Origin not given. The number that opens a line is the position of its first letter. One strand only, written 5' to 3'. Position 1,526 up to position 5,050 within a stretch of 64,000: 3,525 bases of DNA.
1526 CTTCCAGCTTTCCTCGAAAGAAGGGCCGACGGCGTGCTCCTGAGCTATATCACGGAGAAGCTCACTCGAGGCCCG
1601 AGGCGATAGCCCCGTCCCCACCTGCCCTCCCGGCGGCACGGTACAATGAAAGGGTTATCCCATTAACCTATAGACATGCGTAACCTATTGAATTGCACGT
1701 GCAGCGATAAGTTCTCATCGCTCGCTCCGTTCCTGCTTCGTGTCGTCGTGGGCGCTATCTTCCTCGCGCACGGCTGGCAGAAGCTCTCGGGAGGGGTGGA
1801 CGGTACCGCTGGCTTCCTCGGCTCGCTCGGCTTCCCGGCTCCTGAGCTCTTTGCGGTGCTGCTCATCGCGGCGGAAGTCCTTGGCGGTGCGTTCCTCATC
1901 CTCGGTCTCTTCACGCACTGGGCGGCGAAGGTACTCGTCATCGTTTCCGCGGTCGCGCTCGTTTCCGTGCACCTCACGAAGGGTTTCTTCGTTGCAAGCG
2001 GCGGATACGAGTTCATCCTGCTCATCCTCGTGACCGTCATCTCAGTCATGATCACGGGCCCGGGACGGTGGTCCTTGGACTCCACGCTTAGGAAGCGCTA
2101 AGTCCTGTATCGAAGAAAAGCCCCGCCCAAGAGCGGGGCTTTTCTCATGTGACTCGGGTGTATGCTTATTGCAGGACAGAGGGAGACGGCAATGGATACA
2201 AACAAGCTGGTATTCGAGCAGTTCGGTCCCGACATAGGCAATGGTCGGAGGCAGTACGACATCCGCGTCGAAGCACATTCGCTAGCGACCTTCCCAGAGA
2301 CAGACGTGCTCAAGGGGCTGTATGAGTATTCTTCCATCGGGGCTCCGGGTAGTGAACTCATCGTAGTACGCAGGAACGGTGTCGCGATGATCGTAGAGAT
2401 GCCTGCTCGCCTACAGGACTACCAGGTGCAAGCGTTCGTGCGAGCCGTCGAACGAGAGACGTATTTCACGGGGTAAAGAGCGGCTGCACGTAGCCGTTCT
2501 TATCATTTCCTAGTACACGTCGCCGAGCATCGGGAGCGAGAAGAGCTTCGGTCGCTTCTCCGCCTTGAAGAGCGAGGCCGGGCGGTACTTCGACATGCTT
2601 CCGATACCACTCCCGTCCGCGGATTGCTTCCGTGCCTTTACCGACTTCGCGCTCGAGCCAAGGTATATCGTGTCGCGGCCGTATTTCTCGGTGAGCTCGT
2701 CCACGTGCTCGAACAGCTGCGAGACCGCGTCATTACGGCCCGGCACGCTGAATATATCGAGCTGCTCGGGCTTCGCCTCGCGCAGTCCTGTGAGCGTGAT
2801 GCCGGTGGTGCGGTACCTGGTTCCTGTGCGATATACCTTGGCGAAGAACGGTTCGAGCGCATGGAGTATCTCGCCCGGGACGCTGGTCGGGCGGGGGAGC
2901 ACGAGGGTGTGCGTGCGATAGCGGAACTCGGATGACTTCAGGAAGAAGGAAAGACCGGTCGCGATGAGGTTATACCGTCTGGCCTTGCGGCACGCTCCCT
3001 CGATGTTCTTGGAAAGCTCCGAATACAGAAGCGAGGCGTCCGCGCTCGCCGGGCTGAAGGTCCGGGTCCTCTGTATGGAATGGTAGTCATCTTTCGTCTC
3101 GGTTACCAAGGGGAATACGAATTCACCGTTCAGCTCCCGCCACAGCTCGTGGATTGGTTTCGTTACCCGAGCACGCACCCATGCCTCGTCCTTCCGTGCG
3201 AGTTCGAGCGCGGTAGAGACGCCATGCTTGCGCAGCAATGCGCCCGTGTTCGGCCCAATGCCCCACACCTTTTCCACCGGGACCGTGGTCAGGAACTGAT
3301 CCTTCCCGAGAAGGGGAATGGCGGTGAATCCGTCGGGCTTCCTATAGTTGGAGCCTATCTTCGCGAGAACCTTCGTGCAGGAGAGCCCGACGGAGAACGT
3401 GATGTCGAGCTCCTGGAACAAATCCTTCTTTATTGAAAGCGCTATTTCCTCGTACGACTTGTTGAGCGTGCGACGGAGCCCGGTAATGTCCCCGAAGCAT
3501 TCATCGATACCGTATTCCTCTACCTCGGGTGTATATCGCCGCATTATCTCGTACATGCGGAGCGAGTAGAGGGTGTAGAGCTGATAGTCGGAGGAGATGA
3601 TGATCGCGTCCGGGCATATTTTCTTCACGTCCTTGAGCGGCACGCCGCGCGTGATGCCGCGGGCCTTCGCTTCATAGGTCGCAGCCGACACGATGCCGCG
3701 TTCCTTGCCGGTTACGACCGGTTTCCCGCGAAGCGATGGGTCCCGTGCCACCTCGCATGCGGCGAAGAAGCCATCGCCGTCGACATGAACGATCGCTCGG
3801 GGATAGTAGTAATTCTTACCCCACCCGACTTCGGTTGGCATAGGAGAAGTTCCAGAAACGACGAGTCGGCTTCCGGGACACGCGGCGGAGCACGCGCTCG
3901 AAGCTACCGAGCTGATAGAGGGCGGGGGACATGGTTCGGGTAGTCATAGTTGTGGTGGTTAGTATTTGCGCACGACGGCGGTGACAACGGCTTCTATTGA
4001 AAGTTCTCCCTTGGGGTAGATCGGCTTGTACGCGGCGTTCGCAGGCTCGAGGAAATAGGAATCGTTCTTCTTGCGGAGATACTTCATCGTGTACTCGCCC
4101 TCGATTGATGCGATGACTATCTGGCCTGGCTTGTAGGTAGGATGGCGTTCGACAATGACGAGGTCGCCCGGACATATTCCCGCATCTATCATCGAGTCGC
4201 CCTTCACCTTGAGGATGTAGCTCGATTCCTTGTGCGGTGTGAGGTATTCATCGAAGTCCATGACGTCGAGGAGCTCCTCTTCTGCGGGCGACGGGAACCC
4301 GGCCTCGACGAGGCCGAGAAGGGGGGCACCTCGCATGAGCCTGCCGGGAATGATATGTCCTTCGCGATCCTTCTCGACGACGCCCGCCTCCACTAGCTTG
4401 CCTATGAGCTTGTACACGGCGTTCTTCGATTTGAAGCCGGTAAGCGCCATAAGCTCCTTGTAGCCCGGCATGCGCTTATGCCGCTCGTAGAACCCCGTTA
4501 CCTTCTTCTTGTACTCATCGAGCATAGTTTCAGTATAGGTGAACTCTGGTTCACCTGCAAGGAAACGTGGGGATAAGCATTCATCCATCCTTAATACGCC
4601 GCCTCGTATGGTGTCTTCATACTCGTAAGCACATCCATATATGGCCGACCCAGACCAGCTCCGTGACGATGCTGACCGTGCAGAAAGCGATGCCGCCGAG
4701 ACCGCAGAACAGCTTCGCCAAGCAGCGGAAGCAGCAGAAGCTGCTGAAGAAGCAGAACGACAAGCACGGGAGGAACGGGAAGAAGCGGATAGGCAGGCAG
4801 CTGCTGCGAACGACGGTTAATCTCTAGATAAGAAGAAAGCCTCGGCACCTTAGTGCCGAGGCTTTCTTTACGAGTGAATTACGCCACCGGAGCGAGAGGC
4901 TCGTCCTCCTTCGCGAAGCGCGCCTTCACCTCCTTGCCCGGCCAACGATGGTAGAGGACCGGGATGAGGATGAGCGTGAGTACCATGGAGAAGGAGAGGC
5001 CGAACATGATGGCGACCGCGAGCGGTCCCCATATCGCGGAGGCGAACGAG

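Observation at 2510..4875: SOS mutagenesis cassette: lexA and a Y-family polymerase with a Cheo-type LexA box, plus a possible divergent small acidic ORF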

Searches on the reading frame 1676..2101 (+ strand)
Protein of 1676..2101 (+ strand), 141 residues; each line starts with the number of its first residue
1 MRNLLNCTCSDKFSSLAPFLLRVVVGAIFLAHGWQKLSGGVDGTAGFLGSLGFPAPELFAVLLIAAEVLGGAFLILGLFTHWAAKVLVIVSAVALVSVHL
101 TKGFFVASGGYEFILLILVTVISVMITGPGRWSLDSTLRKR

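Call 53: search_protein_families(library=pfam, proteins=[window:1676-2101:+], max_evalue=0.001)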
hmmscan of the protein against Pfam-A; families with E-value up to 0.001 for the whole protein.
window:1676-2101:+ (141 aa): 2 families
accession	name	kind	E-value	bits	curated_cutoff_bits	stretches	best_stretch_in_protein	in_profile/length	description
PF07681.17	DoxX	-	1e-22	81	23.6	1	18-99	2-84/85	DoxX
PF07291.16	MauE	-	6.1e-06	27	27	1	18-95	5-84/128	Methylamine utilisation protein MauE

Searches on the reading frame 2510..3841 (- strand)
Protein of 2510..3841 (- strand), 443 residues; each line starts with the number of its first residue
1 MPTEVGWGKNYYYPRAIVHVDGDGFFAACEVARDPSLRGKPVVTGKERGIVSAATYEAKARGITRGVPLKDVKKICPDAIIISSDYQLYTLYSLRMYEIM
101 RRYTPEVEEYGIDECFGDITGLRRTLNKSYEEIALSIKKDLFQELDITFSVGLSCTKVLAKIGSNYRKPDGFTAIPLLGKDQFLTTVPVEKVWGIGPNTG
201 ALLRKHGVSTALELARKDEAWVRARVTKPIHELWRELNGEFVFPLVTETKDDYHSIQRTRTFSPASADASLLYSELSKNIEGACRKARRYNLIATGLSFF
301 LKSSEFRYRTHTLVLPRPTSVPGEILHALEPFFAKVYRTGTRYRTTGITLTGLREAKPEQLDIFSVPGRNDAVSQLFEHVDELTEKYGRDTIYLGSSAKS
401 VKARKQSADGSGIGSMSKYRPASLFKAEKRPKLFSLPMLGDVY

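Call 3: search_protein_families(library=pfam, proteins=[window:2510-3841:-], max_evalue=0.01)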
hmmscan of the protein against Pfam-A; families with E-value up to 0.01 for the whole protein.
window:2510-3841:- (443 aa): 3 families
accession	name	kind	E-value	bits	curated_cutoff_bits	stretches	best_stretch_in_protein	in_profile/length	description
PF00817.25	IMS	-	1.3e-44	152.1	23.2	1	20-164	1-147/148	impB/mucB/samB family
PF11799.13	IMS_C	-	5.1e-17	62.7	20.7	1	254-362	2-108/109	impB/mucB/samB family C-terminal domain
PF11798.14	IMS_HHH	-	3.4e-05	24.3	24.4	1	182-208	6-32/32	IMS family HHH motif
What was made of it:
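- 2510..3841 (-): Y-family (DinB/Pol IV-like) translesion DNA polymerase, 443 aa, with intact catalytic acidic residues and a C-terminal clamp-binding-like motif (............). Pfam IMS, IMS_HHH and IMS_C (call 3).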

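Call 4: search_protein_families(library=ncbifam, proteins=[window:2510-3841:-], max_evalue=0.01)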
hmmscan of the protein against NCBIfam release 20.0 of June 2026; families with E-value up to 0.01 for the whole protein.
window:2510-3841:- (443 aa): 10 families
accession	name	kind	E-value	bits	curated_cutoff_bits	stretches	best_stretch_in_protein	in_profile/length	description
NF002751.0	PRK02794.1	equivalog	1.3e-65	221.9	371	1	16-401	39-421/425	DNA polymerase IV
NF002848.0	PRK03103.1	subfamily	4.4e-63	213.2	381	1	15-406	4-400/410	DNA polymerase IV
NF002492.0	PRK01810.1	equivalog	4.6e-62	210.1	399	1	15-404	10-401/412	DNA polymerase IV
NF002677.0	PRK02406.1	equivalog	3.3e-57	194.2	256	1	15-356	6-346/357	DNA polymerase IV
NF003015.0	PRK03858.1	subfamily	1.4e-56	192.2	367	1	16-395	8-383/399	DNA polymerase IV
NF002882.0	PRK03348.1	equivalog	6.2e-56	190.1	389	1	15-366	5-355/461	DNA polymerase IV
NF010731.0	PRK14133.1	equivalog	8.6e-47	160.1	362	1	15-364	3-347/352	DNA polymerase IV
NF002955.0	PRK03609.1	subfamily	2.7e-44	151.7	431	1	19-395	4-392/422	translesion error-prone DNA polymerase V subunit UmuC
NF002883.0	PRK03352.1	equivalog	1.5e-41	142.8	330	1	15-330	5-320/347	DNA polymerase IV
NF002292.0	PRK01216.1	equivalog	2.7e-35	122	339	1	17-287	3-276/351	DNA polymerase IV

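Call 9: find_encoding_contigs(protein=window:2510-3841:-, flank=10000, max_places=6)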
Protein window:2510-3841:- (443 aa): no gene with exactly this product is on record in the collection.

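Call 47: search_solved_structures(query=window:2510-3841:-, max_evalue=1e-10, show_alignments=1)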
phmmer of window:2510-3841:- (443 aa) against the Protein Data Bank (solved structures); distinct sequences matched with E-value up to 1e-10: 69 (the best 60 are shown).
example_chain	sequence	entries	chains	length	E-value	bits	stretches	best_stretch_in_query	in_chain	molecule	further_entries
7yll_A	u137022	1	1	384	7.5e-40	140.3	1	15-396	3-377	DNA polymerase IV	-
4ir1_F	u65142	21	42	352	1.3e-31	113.2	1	15-318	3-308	DNA polymerase IV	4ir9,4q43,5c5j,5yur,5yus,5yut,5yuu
4r8u_A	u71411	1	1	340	1.7e-31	112.8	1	15-317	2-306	DNA polymerase IV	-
4r8u_B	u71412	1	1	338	2.5e-31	112.2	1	15-317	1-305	DNA polymerase IV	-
6jup_F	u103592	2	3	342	1.9e-30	109.3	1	15-317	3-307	DNA polymerase IV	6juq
6juq_A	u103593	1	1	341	2.1e-30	109.1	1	15-317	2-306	DNA polymerase IV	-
4irc_F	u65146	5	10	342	2.6e-30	108.9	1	15-317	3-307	DNA polymerase IV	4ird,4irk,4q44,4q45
4gc7_A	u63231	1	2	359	2.9e-28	102.1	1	12-213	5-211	DNA polymerase IV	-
2bq3_A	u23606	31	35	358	3.2e-28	102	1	12-213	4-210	DNA POLYMERASE IV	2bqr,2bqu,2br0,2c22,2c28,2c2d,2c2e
2uvr_A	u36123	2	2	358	3.2e-28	102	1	12-213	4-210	DNA POLYMERASE IV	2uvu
3v6h_A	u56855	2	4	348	3.2e-28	102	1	12-213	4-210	DNA polymerase IV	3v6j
2w9b_A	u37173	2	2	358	3.3e-28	101.9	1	12-213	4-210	DNA POLYMERASE IV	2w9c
3pvx_A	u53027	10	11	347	3.3e-28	101.9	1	12-213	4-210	DNA polymerase IV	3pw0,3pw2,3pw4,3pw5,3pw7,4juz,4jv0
2uvv_A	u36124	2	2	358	3.6e-28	101.8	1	12-213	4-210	DNA POLYMERASE IV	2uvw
3v6k_A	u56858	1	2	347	3.9e-28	101.7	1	12-213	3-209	DNA polymerase IV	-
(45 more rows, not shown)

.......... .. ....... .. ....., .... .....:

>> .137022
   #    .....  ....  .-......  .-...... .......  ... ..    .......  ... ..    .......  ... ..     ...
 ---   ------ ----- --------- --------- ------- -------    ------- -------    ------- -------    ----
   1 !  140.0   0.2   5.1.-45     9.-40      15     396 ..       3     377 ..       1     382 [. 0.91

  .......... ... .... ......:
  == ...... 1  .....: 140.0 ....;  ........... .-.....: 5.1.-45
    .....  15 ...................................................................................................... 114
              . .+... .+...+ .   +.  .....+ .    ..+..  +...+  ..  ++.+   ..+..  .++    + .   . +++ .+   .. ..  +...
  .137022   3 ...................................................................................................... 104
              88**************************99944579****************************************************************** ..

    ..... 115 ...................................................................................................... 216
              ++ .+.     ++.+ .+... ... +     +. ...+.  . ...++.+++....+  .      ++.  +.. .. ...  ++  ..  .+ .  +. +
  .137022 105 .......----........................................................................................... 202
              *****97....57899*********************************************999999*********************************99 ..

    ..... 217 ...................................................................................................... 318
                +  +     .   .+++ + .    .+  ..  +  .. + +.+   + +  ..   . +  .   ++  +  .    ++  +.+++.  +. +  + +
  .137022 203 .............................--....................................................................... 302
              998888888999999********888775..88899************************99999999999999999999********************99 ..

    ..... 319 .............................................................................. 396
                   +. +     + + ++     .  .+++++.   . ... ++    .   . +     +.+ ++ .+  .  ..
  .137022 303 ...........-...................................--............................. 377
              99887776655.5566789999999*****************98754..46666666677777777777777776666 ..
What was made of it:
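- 2510..3841 (-): The best NCBIfam and PDB matches are DNA polymerase IV; UmuC scores lower (calls 4, 47). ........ aligns with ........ and IDEC with IDEA in the best solved-structure match, PDB 7yll (call 47).
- On Y-family DNA polymerase, DinB/Pol IV type: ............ and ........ align with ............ and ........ of a solved Pol IV (call 47).
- On ImuB (imuA-imuB-dnaE2 cassette): The catalytic residues are present (call 47).
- The catalytic motifs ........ and IDEC are intact and align with active Pol IV (call 47).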

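Call 84: search_protein_families(library=padloc, proteins=[window:2510-3841:-], max_evalue=0.01)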
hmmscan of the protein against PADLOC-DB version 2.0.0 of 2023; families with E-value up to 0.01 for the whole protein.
window:2510-3841:- (443 aa): 0 families

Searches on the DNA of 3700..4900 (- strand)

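Call 80: search_rna_families(source=L001, start=6560, end=6900, threshold=evalue, max_evalue=1)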
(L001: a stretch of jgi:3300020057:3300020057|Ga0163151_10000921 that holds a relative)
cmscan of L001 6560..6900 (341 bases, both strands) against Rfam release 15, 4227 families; matches with E-value up to 1: 0.
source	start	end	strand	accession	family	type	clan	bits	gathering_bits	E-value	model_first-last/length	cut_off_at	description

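Call 81: search_rna_families(source=window, start=3700, end=4900, threshold=evalue, max_evalue=1)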
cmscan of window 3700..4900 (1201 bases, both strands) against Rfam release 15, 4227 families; matches with E-value up to 1: 2.
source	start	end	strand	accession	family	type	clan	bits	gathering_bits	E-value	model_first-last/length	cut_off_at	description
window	4830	4900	-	RF00514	His_leader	Cis-reg; leader;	-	28.5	49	0.027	55-126/126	5'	Histidine operon leader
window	4821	4869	+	RF00506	Thr_leader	Cis-reg; leader;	-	23.2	55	0.1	1-118/118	no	Threonine operon leader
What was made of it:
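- Tried and rejected: Rfam gives nothing real in the region or in the relatives' hairpin (calls 80, 81).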

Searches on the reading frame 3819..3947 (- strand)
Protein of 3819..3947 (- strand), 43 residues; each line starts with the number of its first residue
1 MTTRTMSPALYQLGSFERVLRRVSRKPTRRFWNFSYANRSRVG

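Call 40: find_homologous_proteins(query=A2, max_evalue=10)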
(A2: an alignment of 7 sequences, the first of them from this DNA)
Query A2 (7 sequences) (43 aa, profile of the alignment): 11 proteins with E <= 10 among 2006 candidates.
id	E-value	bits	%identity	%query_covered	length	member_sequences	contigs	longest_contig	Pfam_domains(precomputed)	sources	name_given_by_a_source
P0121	7.5e-18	82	40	100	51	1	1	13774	-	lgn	-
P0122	3.0e-17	80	100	19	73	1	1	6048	-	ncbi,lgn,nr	ncbi:MAG TPA: hypothetical protein VHO23_00605 [Candidatus Paceibacterota bacterium]|nr:hypothetical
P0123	3.2e-13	67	100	88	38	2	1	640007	-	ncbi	-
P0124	1.6e-4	40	58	56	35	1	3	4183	-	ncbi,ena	-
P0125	1.4e-3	36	56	58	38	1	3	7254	-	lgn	-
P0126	6.8e-3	34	55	44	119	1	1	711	-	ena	-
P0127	1.0e-1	31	80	23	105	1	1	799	-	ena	-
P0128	3.5e+0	26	43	63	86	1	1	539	-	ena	-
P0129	6.8e+0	25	-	-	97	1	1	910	PF12687.13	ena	-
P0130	7.5e+0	25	77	30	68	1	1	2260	PF07007.18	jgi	jgi:uncharacterized protein YecT (DUF1311 family)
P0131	8.5e+0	24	100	21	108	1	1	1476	PF12401.14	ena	-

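Call 42: find_encoding_contigs(protein=P0123, flank=3000, max_places=3)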
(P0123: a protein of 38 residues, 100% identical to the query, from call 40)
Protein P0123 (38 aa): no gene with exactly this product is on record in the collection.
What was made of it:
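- Tried and rejected: Looking up the window's own polymerase and the 38-aa micro-ORF product found no exact record (calls 9, 42).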

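Call 75: find_encoding_contigs(protein=P0124, flank=3000, max_places=2)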
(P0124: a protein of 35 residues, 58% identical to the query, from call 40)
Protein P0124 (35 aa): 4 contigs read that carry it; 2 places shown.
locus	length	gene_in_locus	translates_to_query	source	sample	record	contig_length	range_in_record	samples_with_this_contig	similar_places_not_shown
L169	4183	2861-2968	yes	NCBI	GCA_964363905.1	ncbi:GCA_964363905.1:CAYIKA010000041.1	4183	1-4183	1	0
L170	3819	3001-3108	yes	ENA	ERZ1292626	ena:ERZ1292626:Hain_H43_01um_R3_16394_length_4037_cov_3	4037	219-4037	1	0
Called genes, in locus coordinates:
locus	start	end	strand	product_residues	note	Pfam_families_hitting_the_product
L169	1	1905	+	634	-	?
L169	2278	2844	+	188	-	PF00717:Peptidase_S24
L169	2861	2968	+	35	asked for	-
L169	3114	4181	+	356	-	?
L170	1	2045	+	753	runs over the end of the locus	?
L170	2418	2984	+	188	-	PF00717:Peptidase_S24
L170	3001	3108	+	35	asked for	-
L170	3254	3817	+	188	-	?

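Call 76: find_encoding_contigs(protein=P0125, flank=3000, max_places=2)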
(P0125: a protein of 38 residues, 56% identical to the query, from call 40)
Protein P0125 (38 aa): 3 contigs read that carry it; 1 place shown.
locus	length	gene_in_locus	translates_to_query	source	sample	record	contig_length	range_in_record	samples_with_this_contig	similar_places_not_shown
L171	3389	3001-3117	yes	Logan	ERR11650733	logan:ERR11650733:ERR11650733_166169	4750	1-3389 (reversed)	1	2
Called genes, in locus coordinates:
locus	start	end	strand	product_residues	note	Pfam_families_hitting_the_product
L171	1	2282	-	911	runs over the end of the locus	PF00690:Cation_ATPase_N, PF00122:E1-E2_ATPase, PF00702:Hydrolase, PF13246:Cation_ATPase, PF00689:Cation_ATPase_C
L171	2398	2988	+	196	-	PF00717:Peptidase_S24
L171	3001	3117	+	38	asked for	-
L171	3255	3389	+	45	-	?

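Call 82: search_protein_representatives(alignment_id=A4)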
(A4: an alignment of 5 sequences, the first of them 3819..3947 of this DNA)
Query: 5 sequences, 46 profile positions. Proteins with E-value up to 0.001 (for the whole library): 6; up to 1e-10: 5; up to 1e-30: 0. The best 6 are listed.
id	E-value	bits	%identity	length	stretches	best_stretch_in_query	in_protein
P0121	3.4e-20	88.1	-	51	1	1-46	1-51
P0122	3.1e-19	85.0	-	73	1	1-43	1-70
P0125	7.8e-14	67.7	-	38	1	1-44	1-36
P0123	3.2e-12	62.5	-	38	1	6-46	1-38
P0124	1.9e-11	60.1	-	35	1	1-31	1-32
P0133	1.1e-04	38.4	-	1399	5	13-31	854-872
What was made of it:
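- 3816..3947 (-): Micro-ORF of 43 aa, basic: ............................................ It starts 11 nt after the lexA stop and overlaps the polymerase start by 26 nt. It has no relatives outside this family among 1.84 billion representative proteins (call 82).
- Tried and rejected: The micro-ORF profile recovered only its own family plus repetitive proteins (calls 40, 82).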

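Call 83: search_protein_families(library=pfam, proteins=[window:3819-3947:-], max_evalue=10)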
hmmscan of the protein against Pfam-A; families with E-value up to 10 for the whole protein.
window:3819-3947:- (43 aa): 1 family
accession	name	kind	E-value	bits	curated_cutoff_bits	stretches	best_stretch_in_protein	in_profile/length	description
PF03176.21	MMPL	-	0.22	10.8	20.5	1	2-35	290-322/333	MMPL family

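Call 84: search_protein_families(library=padloc, proteins=[window:3819-3947:-], max_evalue=0.01)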
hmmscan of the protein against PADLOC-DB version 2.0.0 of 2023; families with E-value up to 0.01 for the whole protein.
window:3819-3947:- (43 aa): 0 families
